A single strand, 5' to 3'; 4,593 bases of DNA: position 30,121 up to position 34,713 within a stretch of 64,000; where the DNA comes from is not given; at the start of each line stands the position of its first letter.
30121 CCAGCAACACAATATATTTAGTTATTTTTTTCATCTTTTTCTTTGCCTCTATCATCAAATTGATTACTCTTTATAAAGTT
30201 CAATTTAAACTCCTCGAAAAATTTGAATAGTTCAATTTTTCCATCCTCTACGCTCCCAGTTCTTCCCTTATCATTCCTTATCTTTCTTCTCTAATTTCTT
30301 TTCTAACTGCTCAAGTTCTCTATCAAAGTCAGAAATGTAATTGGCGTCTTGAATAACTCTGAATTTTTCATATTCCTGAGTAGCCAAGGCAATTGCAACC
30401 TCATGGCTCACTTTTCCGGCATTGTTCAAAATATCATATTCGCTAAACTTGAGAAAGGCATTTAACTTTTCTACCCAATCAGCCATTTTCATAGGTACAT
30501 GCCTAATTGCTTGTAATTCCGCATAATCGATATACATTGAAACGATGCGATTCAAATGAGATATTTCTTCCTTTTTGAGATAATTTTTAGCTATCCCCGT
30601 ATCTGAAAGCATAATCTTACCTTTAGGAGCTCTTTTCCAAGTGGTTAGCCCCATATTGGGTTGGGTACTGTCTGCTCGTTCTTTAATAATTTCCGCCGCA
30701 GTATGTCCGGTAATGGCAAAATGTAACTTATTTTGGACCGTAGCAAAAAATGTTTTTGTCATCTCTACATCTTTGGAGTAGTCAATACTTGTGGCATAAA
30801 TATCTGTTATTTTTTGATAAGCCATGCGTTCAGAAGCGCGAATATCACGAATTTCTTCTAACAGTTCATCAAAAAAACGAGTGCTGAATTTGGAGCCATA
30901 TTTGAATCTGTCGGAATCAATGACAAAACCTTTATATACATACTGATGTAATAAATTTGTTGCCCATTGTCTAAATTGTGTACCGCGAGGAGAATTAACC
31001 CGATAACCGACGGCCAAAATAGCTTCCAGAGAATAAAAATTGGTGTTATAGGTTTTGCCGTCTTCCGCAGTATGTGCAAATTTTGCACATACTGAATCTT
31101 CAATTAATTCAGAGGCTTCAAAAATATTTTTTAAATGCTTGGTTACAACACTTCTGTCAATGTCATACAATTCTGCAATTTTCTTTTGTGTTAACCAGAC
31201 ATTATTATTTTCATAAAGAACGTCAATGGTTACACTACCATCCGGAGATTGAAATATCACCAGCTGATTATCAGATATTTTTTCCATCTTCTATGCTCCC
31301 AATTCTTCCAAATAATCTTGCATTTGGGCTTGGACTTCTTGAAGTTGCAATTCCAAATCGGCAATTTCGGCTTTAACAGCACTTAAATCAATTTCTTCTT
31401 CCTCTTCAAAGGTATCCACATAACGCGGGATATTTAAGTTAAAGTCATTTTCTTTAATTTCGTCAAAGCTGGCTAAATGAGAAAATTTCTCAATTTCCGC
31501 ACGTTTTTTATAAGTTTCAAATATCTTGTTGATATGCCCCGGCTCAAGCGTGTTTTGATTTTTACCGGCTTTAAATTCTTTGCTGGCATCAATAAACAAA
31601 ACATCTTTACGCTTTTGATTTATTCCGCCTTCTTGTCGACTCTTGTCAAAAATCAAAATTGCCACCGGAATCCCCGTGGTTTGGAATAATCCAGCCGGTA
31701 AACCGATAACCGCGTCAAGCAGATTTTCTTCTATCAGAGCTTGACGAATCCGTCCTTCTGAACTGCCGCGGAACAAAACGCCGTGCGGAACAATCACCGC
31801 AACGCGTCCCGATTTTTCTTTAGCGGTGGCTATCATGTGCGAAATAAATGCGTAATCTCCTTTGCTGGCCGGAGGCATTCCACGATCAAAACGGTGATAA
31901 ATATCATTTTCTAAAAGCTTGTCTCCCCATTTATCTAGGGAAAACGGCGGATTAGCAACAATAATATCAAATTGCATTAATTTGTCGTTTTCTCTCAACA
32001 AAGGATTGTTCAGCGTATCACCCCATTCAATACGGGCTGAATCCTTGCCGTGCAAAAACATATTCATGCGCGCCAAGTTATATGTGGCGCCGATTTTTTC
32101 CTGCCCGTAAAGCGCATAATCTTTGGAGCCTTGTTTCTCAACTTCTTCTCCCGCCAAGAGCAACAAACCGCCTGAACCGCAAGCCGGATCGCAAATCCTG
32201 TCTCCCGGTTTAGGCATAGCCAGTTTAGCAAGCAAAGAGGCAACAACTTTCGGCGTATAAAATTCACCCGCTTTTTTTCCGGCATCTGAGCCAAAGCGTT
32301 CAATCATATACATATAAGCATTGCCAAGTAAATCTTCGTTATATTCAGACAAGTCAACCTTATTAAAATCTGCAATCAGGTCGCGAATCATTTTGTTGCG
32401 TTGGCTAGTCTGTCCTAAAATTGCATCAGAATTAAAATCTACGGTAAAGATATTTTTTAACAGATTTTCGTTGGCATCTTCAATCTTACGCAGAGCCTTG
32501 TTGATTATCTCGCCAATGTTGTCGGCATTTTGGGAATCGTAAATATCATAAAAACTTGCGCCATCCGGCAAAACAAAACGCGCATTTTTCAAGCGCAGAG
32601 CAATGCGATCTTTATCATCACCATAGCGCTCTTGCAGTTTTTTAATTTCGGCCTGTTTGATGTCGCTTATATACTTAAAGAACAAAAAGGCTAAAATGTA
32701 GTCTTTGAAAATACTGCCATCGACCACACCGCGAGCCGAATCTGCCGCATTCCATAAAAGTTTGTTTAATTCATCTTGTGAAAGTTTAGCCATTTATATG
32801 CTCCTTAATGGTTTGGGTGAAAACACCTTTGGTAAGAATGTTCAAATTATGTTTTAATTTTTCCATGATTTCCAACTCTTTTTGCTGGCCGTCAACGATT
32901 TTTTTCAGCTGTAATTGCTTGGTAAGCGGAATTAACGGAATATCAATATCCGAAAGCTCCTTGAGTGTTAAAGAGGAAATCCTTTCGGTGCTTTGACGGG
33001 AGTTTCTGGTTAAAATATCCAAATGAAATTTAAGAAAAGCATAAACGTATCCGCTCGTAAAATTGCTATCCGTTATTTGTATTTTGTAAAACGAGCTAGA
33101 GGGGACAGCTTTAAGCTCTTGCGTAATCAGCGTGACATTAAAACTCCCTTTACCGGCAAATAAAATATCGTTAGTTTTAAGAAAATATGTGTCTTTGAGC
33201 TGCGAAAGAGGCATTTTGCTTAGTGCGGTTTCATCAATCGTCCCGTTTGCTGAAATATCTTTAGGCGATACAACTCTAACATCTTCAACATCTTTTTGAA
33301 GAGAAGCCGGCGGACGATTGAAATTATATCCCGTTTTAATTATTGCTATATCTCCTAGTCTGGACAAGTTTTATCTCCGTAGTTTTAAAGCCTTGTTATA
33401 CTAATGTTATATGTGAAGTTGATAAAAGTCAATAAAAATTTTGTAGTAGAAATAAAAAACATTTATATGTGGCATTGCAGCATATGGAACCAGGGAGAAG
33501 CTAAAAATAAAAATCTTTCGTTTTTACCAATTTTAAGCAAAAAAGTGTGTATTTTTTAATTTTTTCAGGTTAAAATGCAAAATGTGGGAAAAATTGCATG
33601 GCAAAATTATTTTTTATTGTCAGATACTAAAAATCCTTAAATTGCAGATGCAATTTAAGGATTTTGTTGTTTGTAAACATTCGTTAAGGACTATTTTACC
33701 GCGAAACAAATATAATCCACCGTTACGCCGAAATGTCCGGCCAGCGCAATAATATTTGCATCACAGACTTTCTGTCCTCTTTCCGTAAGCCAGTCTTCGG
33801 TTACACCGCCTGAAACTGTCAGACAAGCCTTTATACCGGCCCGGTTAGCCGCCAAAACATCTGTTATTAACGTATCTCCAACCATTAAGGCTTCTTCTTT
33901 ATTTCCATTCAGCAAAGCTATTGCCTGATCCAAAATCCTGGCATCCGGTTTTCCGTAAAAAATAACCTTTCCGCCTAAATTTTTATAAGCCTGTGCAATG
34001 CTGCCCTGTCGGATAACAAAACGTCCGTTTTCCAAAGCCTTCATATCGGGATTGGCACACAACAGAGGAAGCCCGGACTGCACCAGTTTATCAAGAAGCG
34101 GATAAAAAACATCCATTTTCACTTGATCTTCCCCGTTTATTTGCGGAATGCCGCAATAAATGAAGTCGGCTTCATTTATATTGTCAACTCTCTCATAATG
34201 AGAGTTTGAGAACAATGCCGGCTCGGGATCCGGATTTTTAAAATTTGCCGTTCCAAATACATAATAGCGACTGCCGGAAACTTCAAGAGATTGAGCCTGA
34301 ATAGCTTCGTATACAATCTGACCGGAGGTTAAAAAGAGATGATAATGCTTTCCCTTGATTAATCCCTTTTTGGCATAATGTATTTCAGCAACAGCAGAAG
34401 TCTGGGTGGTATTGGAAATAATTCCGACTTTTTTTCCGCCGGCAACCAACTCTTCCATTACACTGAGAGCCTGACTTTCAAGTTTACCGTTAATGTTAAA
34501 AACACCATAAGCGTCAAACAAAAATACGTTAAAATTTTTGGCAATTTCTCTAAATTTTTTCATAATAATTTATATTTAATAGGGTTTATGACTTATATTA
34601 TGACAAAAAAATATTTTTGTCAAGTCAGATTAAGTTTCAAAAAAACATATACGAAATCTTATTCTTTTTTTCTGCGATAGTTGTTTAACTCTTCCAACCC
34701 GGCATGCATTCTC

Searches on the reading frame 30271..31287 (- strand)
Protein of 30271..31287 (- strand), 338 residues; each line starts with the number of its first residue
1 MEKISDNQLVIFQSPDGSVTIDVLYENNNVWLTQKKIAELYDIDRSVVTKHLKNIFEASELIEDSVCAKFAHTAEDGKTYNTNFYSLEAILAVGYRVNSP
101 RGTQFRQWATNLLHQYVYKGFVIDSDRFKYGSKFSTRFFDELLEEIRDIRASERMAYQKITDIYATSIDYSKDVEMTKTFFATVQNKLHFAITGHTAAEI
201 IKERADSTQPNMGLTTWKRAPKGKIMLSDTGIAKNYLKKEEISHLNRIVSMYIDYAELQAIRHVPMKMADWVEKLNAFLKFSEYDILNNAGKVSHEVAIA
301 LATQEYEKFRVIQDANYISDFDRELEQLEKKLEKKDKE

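Call 36: search_protein_families(library=pfam, proteins=[window:30271-31287:-], max_evalue=0.000001)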
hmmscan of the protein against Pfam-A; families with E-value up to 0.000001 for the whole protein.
window:30271-31287:- (338 aa): 1 family
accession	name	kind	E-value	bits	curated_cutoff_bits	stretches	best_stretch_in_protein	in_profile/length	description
PF13310.11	Virulence_RhuM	-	1.1e-106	356.3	33.7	1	65-314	1-248/252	Virulence protein RhuM family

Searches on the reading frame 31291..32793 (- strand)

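Call 36: search_protein_families(library=pfam, proteins=[window:31291-32793:-], max_evalue=0.000001)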
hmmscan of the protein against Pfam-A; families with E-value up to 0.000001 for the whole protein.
window:31291-32793:- (500 aa): 4 families
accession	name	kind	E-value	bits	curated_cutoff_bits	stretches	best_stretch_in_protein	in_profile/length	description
PF02384.22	N6_Mtase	-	2.7e-104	349.3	20.4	1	153-466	3-310/311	N-6 DNA Methylase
PF12161.14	HsdM_N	-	8.1e-22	78.7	24.5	1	9-143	1-135/135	HsdM N-terminal domain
PF01170.24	UPF0020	-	1e-08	35.5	22.3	1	184-309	16-155/197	RMKL-like, methyltransferase domain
PF07669.17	Eco57I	-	3.8e-07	30.8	25.3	0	262-363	69-163/171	Eco57I restriction-modification methylase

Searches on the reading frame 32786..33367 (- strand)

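Call 36: search_protein_families(library=pfam, proteins=[window:32786-33367:-], max_evalue=0.000001)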
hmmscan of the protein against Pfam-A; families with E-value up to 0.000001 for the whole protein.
window:32786-33367:- (193 aa): 1 family
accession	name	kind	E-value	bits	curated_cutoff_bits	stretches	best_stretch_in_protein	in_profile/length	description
PF01420.25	Methylase_S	-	4.7e-09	37.1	22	1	2-177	7-157/168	Type I restriction modification DNA specificity domain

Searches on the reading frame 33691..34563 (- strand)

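Call 36: search_protein_families(library=pfam, proteins=[window:33691-34563:-], max_evalue=0.000001)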
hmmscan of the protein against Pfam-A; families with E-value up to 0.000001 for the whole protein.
window:33691-34563:- (290 aa): 3 families
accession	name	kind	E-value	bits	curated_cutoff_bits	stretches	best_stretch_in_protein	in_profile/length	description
PF13242.12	Hydrolase_like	-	3.8e-14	52.8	22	1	203-267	2-69/75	HAD-hyrolase-like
PF00702.32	Hydrolase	-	1.6e-10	42.2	26.4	1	125-243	85-191/191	haloacid dehalogenase-like hydrolase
PF13419.12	HAD_2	-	6.6e-10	39.8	23.8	1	198-247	128-176/178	Haloacid dehalogenase-like hydrolase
